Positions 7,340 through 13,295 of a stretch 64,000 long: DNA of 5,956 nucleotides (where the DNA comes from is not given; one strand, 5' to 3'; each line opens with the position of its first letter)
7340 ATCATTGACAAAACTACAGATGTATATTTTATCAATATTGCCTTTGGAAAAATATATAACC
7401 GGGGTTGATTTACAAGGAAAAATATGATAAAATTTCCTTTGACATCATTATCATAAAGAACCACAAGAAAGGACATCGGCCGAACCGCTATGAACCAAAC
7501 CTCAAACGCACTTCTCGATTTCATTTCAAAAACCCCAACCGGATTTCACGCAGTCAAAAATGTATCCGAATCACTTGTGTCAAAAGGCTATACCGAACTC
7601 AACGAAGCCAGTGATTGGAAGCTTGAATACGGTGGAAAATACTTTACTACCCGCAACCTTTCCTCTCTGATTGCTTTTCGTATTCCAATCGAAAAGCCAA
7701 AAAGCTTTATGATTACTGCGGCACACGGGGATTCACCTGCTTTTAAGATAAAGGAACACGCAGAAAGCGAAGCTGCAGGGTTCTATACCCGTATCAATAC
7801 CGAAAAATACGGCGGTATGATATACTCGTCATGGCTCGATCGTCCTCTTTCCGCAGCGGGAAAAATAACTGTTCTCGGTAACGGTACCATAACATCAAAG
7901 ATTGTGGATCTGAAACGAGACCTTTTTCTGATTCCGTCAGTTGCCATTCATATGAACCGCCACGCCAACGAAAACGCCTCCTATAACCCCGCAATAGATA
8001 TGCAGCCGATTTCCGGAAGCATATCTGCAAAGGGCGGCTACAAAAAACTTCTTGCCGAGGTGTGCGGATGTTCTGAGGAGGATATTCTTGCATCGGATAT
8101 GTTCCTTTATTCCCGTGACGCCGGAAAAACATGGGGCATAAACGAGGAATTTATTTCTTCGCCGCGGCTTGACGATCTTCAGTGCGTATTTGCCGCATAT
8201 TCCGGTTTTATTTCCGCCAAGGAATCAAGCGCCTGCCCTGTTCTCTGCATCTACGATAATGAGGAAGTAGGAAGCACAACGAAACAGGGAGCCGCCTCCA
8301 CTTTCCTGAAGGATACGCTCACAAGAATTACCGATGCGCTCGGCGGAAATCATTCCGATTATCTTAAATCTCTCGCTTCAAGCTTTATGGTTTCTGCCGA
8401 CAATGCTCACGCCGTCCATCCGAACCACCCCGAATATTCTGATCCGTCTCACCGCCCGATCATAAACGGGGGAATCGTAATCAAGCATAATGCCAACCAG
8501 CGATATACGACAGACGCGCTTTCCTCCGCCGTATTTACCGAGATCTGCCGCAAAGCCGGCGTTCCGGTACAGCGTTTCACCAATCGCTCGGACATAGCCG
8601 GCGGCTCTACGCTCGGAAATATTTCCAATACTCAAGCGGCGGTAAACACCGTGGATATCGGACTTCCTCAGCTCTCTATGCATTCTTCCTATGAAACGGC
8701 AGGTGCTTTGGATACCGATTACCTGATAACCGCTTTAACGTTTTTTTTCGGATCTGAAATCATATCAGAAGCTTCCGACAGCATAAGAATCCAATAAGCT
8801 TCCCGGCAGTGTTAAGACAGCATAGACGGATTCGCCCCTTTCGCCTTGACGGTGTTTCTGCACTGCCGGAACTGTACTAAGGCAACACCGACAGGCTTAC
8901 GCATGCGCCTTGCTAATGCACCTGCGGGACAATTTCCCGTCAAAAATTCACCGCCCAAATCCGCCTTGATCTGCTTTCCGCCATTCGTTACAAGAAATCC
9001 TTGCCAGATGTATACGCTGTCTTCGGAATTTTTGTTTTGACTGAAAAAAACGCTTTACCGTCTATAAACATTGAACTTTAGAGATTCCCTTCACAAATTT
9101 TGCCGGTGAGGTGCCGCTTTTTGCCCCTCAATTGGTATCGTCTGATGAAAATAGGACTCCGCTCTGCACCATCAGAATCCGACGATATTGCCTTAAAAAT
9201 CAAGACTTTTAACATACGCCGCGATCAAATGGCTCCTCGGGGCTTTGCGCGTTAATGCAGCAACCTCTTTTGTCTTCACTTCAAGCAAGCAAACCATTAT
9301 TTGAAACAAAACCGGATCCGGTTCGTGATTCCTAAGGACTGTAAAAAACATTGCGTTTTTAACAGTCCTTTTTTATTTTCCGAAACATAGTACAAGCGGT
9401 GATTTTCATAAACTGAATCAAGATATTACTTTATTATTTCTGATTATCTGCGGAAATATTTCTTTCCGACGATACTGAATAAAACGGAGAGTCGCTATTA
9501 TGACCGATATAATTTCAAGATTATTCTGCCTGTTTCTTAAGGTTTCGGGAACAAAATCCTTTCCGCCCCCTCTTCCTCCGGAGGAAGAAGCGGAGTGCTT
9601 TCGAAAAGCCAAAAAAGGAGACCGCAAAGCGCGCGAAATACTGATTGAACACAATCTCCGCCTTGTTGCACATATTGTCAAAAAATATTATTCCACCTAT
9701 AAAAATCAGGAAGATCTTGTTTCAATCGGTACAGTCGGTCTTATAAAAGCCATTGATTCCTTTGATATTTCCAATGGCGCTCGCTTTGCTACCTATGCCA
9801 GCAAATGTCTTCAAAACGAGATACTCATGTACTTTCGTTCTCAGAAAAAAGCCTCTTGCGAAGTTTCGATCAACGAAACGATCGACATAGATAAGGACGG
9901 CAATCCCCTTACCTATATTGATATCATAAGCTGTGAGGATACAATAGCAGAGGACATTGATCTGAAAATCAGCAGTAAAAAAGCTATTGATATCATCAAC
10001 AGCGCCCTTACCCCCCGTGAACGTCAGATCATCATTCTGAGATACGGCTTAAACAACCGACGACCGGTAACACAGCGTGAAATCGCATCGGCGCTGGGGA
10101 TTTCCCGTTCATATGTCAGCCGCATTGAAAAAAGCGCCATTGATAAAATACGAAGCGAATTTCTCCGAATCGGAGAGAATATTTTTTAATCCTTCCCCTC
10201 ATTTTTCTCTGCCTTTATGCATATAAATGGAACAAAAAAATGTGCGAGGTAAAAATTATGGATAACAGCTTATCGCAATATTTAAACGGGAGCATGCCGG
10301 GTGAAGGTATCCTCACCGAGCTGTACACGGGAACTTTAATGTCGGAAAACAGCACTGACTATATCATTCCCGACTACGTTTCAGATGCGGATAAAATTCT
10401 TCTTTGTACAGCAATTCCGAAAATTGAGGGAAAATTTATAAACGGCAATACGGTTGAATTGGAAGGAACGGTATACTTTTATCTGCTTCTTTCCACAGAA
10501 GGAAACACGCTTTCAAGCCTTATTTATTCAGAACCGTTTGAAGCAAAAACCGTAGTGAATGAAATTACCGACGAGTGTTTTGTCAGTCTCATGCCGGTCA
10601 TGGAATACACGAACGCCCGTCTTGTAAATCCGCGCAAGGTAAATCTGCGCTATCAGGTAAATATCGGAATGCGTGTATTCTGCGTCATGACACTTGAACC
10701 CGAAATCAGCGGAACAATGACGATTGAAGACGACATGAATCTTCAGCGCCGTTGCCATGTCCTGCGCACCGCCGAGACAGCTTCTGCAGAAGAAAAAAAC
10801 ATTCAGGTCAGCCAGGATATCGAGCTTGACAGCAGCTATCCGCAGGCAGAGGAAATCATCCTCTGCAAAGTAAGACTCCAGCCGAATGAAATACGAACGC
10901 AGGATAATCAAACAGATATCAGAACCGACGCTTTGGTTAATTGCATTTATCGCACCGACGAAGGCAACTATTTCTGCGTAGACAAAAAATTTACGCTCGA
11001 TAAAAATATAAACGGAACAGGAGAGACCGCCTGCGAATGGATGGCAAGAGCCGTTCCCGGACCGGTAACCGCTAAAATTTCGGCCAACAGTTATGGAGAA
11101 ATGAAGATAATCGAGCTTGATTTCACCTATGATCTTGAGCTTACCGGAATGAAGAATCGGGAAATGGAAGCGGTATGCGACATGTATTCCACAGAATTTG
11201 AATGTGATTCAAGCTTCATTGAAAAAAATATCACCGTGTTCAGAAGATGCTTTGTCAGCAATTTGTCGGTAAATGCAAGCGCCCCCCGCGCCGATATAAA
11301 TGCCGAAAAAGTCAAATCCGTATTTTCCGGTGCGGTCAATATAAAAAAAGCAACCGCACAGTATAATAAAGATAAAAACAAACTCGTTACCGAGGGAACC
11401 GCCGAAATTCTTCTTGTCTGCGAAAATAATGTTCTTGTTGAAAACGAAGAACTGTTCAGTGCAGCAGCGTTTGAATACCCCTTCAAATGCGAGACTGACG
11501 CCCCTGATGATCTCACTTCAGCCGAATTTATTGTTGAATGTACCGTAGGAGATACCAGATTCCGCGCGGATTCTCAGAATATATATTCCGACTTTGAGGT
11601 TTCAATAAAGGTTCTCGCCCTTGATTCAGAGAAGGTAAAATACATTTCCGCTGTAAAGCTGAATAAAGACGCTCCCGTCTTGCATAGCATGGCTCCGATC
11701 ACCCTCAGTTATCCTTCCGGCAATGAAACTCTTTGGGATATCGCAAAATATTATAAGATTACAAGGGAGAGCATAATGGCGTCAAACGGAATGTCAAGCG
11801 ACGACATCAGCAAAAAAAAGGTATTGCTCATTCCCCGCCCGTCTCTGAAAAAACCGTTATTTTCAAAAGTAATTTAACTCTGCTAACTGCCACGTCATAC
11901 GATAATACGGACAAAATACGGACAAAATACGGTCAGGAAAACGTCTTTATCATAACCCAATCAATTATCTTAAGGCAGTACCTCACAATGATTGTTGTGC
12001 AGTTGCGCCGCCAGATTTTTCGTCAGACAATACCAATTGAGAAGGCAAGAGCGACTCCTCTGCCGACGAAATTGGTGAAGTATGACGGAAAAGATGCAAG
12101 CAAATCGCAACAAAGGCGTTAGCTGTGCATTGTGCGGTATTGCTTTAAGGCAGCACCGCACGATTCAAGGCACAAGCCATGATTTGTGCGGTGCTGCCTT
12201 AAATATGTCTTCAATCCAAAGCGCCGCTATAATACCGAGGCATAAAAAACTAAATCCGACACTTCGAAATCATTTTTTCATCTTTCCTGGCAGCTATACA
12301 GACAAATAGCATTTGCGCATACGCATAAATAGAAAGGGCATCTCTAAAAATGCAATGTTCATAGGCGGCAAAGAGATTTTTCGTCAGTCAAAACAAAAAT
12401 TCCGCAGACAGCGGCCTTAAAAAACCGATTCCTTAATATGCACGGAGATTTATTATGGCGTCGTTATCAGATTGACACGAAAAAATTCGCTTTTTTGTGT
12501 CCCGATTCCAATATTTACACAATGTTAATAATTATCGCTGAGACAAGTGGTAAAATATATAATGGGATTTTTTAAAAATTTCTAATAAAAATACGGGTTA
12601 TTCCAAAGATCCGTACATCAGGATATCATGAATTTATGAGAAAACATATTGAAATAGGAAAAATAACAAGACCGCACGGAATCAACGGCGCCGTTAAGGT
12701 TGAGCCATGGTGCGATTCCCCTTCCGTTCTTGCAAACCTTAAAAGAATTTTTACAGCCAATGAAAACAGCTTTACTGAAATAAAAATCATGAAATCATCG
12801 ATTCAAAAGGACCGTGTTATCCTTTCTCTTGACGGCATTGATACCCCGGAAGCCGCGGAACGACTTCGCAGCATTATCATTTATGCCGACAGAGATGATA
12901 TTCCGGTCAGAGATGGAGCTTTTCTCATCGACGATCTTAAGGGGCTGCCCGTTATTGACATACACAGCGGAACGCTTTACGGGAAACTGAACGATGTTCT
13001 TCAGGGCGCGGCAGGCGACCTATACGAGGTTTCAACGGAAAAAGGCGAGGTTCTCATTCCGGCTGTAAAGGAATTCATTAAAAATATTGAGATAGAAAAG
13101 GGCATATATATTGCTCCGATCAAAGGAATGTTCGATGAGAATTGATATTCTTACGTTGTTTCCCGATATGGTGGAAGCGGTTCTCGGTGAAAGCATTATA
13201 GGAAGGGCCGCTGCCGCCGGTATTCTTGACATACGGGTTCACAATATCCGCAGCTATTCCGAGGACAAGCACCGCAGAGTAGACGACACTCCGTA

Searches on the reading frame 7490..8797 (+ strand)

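Call 103: search_protein_families(library=pfam, proteins=[window:7490-8797:+], max_evalue=0.0001)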
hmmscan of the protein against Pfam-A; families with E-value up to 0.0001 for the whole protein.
window:7490-8797:+ (435 aa): 2 families
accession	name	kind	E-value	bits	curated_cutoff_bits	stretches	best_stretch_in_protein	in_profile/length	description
PF02127.20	Peptidase_M18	-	3.8e-119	398.8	24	1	11-420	1-432/432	Aminopeptidase I zinc metalloprotease (M18)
PF05343.19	Peptidase_M42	-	4.6e-06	26.3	23.2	0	313-408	196-285/292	M42 glutamyl aminopeptidase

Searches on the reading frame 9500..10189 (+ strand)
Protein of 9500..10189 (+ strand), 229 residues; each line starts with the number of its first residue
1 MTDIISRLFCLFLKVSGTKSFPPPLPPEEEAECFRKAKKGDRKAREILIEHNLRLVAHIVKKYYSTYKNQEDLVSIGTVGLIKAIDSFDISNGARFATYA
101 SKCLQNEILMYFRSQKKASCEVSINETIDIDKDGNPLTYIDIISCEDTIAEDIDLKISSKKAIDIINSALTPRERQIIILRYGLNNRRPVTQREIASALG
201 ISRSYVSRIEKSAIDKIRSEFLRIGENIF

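Call 103: search_protein_families(library=pfam, proteins=[window:9500-10189:+], max_evalue=0.0001)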
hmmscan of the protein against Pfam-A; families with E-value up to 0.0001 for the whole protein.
window:9500-10189:+ (229 aa): 3 families
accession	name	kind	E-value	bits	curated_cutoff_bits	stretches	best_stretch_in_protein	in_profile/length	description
PF04542.20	Sigma70_r2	-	4.6e-17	62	24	1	48-117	1-70/71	Sigma-70 region 2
PF04545.22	Sigma70_r4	-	7e-16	57.9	24.1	1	169-218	4-49/50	Sigma-70, region 4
PF01381.28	HTH_3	-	1.7e-05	25.2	23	1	191-212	11-32/55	Helix-turn-helix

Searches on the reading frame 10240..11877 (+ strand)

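Call 10: search_protein_families(library=ncbifam, proteins=[window:10240-11877:+])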
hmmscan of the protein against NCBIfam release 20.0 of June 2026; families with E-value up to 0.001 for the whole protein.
window:10240-11877:+ (545 aa): 0 families

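Call 103: search_protein_families(library=pfam, proteins=[window:10240-11877:+], max_evalue=0.0001)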
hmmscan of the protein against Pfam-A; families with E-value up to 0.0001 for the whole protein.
window:10240-11877:+ (545 aa): 2 families
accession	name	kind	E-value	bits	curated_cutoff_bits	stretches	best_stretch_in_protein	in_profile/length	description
PF12673.12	SipL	-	3.8e-12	46.7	23.6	1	49-129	1-78/78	SipL, SPOCS domain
PF01476.26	LysM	-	7.1e-06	26.3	20.9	1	496-532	7-43/43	LysM domain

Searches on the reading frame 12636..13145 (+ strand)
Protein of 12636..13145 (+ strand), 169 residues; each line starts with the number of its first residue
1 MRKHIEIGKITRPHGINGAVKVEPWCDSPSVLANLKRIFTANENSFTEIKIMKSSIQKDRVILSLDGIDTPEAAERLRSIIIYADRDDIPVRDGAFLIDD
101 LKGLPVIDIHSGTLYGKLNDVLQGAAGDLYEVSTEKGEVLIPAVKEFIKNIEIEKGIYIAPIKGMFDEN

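Call 10: search_protein_families(library=ncbifam, proteins=[window:12636-13145:+])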
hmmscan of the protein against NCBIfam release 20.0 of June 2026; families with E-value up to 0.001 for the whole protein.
window:12636-13145:+ (169 aa): 6 families
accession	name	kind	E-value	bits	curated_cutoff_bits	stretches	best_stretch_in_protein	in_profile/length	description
TIGR02273.1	16S_RimM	equivalog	1.3e-35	122.3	66.2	1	5-159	2-160/166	ribosome maturation factor RimM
NF010403.0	PRK13829.1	equivalog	3.8e-21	75.3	145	1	3-168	6-172/177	16S rRNA-processing protein RimM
NF011186.0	PRK14592.1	equivalog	1.5e-17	63.9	190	1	4-158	5-158/171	16S rRNA-processing protein RimM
NF011184.0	PRK14590.1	equivalog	4.6e-16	58.8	189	1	3-156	4-163/176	16S rRNA-processing protein RimM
NF011185.0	PRK14591.1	equivalog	4.1e-05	23.7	223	1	4-153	5-156/169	16S rRNA-processing protein RimM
NF011188.0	PRK14594.1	equivalog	0.00024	21.2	174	1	10-154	7-153/166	16S rRNA-processing protein RimM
